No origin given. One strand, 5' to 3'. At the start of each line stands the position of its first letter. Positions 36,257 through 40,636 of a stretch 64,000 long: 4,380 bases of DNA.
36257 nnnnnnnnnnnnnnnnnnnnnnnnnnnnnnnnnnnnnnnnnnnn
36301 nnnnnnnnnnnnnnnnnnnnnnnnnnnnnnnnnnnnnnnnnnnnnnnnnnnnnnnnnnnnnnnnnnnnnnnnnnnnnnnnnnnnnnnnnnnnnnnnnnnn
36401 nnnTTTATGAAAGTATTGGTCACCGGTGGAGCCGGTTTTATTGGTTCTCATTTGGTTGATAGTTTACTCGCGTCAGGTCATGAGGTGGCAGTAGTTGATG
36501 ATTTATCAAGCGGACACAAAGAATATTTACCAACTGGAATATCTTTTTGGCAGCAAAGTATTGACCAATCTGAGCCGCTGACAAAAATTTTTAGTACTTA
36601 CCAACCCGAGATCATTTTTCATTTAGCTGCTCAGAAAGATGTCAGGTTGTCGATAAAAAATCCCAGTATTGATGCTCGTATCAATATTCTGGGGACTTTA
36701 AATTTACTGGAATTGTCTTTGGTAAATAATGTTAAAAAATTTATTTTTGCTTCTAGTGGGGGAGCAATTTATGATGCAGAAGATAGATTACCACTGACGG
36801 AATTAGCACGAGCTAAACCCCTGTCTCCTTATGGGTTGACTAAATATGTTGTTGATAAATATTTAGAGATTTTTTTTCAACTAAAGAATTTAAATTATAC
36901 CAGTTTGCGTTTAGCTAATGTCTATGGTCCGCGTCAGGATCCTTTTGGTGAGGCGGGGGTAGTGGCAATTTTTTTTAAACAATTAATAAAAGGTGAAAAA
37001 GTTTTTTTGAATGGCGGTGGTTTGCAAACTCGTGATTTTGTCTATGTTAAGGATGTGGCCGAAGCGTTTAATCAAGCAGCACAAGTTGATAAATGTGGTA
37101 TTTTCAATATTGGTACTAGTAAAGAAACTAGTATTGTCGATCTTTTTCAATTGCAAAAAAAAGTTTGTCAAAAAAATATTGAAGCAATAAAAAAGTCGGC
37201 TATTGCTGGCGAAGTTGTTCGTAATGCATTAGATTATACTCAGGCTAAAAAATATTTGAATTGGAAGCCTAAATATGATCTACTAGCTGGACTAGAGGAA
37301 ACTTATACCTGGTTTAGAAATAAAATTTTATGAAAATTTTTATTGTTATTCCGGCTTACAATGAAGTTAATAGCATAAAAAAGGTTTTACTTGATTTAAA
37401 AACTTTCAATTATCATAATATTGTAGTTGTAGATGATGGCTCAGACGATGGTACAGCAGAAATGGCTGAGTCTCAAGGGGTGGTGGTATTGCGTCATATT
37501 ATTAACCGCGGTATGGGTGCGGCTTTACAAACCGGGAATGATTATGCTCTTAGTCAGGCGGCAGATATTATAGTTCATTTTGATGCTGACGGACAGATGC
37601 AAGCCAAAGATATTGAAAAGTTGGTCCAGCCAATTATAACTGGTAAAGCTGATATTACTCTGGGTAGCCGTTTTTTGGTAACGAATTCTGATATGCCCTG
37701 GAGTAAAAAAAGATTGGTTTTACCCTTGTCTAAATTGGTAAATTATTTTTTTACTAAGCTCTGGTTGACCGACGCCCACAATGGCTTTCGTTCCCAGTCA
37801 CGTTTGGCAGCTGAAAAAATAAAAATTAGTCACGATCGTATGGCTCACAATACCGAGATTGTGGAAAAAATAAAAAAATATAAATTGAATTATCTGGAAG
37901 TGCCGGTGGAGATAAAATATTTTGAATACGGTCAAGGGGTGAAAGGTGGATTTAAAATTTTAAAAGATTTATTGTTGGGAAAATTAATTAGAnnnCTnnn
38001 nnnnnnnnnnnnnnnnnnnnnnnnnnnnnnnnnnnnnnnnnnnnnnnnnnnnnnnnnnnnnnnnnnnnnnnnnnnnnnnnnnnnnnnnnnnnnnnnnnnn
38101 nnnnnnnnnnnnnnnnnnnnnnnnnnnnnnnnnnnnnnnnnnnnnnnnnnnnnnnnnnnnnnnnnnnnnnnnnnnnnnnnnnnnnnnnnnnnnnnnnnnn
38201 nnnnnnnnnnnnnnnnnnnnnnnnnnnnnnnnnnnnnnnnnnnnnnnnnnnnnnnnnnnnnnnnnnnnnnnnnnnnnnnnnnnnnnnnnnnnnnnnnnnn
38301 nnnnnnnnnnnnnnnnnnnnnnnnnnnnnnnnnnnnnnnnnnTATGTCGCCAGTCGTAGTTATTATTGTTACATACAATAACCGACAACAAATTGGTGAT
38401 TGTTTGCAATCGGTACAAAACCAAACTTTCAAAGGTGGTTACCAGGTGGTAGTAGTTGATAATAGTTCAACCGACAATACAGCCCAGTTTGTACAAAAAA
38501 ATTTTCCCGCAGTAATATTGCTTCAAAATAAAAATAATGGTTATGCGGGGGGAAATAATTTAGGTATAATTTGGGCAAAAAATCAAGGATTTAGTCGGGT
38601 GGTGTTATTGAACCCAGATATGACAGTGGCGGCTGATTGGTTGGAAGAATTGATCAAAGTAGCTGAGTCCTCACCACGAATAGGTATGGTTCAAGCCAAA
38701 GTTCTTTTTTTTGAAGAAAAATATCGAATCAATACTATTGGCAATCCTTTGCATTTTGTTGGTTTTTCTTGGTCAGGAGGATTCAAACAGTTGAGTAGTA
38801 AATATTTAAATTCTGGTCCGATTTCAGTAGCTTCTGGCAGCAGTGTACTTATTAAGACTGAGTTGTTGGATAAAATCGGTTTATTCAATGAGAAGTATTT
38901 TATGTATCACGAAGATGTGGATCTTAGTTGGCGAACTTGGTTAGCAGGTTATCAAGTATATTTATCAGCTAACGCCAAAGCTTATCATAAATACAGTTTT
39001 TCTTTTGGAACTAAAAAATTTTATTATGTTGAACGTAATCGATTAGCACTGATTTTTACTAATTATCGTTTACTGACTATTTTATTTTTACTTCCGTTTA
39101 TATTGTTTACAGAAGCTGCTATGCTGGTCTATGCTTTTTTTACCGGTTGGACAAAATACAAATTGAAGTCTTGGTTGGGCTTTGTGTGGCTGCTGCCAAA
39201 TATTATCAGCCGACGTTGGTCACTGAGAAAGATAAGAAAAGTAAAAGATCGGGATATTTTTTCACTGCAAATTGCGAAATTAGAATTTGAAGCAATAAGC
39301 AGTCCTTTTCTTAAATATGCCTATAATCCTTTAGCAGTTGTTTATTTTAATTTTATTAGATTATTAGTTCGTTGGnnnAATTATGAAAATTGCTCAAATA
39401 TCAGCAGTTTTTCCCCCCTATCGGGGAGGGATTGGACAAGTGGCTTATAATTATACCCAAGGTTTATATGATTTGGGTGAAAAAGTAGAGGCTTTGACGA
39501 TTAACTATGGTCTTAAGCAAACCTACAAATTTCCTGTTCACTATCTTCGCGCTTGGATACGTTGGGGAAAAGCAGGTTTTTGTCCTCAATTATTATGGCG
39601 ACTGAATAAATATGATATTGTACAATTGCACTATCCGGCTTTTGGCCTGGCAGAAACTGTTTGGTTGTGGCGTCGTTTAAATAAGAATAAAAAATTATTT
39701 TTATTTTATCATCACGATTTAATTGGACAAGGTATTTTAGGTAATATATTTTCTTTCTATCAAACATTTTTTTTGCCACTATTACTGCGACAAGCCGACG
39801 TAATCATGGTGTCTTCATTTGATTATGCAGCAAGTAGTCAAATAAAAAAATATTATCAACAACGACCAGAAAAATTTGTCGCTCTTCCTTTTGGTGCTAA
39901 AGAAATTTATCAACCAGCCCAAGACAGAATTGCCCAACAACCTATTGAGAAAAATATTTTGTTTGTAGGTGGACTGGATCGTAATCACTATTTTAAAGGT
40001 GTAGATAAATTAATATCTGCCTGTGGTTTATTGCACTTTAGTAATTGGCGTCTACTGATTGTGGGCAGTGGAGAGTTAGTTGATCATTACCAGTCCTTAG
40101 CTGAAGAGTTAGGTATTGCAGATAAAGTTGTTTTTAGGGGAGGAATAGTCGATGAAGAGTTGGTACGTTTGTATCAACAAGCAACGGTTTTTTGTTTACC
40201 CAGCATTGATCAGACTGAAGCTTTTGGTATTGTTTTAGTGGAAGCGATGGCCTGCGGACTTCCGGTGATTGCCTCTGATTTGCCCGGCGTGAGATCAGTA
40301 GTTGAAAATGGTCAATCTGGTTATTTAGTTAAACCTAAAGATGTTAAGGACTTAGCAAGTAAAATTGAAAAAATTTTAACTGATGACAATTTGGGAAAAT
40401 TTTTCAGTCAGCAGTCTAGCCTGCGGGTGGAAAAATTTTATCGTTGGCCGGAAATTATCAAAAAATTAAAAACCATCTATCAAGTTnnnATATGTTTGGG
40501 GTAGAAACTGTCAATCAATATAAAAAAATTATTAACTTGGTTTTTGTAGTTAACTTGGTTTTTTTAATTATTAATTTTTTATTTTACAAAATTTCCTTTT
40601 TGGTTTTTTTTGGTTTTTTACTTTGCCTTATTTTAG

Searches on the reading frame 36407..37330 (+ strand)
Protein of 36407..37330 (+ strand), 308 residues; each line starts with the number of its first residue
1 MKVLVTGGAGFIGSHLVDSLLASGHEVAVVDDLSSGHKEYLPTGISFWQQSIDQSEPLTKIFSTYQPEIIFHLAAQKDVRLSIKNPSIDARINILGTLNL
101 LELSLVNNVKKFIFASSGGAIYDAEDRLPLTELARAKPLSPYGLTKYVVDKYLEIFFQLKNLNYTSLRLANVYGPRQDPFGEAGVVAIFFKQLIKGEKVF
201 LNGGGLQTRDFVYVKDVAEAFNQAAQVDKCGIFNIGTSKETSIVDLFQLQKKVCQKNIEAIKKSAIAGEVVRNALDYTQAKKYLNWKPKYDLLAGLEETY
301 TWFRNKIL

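Call 80: search_protein_families(library=pfam, proteins=[window:36407-37330:+], max_evalue=0.00001)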
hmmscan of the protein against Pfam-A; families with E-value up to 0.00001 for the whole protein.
window:36407-37330:+ (308 aa): 7 families
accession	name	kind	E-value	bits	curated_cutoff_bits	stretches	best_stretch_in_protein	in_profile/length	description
PF01370.27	Epimerase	-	9.2e-59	199.2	20.9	1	3-236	1-240/240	NAD dependent epimerase/dehydratase family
PF16363.11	GDP_Man_Dehyd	-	5.3e-50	171.2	27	1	4-299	1-332/332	GDP-mannose 4,6 dehydratase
PF02719.21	Polysacc_synt_2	-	6.6e-19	68.6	20.2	1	3-256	1-249/293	Polysaccharide biosynthesis protein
PF01073.25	3Beta_HSD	-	2.7e-18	66.4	22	1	4-226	1-230/280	3-beta hydroxysteroid dehydrogenase/isomerase family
PF04321.23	RmlD_sub_bind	-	5.9e-17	62.1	27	1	1-267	1-247/287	RmlD substrate binding domain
PF07993.18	NAD_binding_4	-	3.8e-09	36.5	20.1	0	68-178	90-210/258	Male sterility protein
PF13460.12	NAD_binding_10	-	3.5e-08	33.9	27.2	1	7-171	1-145/184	NAD(P)H-binding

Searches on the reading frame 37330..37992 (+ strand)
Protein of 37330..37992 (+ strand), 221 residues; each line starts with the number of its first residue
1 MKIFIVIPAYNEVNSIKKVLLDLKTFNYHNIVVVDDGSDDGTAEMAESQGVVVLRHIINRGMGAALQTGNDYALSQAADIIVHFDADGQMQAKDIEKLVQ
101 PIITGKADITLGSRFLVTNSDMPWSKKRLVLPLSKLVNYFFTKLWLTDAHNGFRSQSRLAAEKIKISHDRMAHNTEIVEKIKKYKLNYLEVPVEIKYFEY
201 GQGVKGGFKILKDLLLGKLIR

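Call 80: search_protein_families(library=pfam, proteins=[window:37330-37992:+], max_evalue=0.00001)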
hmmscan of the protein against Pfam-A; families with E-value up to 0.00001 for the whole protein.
window:37330-37992:+ (221 aa): 2 families
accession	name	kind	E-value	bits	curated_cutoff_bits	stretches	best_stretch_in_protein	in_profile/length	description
PF00535.33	Glycos_transf_2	-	9.2e-26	91.2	23.3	1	5-163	2-166/168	Glycosyl transferase family 2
PF13704.12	Glyco_tranf_2_4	-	6.1e-06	27.1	27.5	0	11-87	2-81/98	Glycosyl transferase family 2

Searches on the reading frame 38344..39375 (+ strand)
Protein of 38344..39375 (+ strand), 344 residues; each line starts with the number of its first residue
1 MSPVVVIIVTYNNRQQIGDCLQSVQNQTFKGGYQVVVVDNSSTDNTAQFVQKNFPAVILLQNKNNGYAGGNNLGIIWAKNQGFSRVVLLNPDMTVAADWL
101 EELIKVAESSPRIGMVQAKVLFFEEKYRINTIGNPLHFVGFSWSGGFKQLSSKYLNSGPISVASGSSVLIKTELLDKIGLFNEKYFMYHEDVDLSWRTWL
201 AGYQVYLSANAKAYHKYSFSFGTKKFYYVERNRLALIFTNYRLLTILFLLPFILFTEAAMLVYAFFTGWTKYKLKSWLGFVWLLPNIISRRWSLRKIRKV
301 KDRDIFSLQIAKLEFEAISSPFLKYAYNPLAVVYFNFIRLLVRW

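Call 73: search_protein_families(library=pfam, proteins=[window:38344-39375:+], max_evalue=0.0001)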
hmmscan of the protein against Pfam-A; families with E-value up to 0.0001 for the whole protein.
window:38344-39375:+ (344 aa): 3 families
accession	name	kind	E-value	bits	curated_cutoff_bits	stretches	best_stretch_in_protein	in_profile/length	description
PF00535.33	Glycos_transf_2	-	5.1e-22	79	23.3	1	6-178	2-167/168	Glycosyl transferase family 2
PF13641.12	Glyco_tranf_2_3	-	2.9e-14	54.1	27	1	4-221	3-213/230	Glycosyltransferase like family 2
PF13632.12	Glyco_trans_2_3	-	1.2e-09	38.7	27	1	86-277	2-183/198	Glycosyl transferase family group 2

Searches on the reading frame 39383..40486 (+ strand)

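Call 80: search_protein_families(library=pfam, proteins=[window:39383-40486:+], max_evalue=0.00001)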
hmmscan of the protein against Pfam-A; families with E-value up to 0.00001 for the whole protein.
window:39383-40486:+ (368 aa): 5 families
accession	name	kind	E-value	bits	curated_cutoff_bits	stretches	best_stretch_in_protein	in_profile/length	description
PF00534.26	Glycos_transf_1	-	7.8e-44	149.7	26.4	1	189-343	15-167/172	Glycosyl transferases group 1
PF13692.12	Glyco_trans_1_4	-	3.9e-38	131.3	27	1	190-334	2-142/142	Glycosyl transferases group 1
PF20706.3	GT4-conflict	-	2.2e-10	40.5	26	1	162-335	171-358/385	Family 4 Glycosyltransferase in conflict systems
PF13439.12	Glyco_transf_4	-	5.3e-07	30.3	28.5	1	15-145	2-141/170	Glycosyltransferase Family 4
PF13524.12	Glyco_trans_1_2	-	3.1e-06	27.6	25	1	222-360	15-140/144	Glycosyl transferase-like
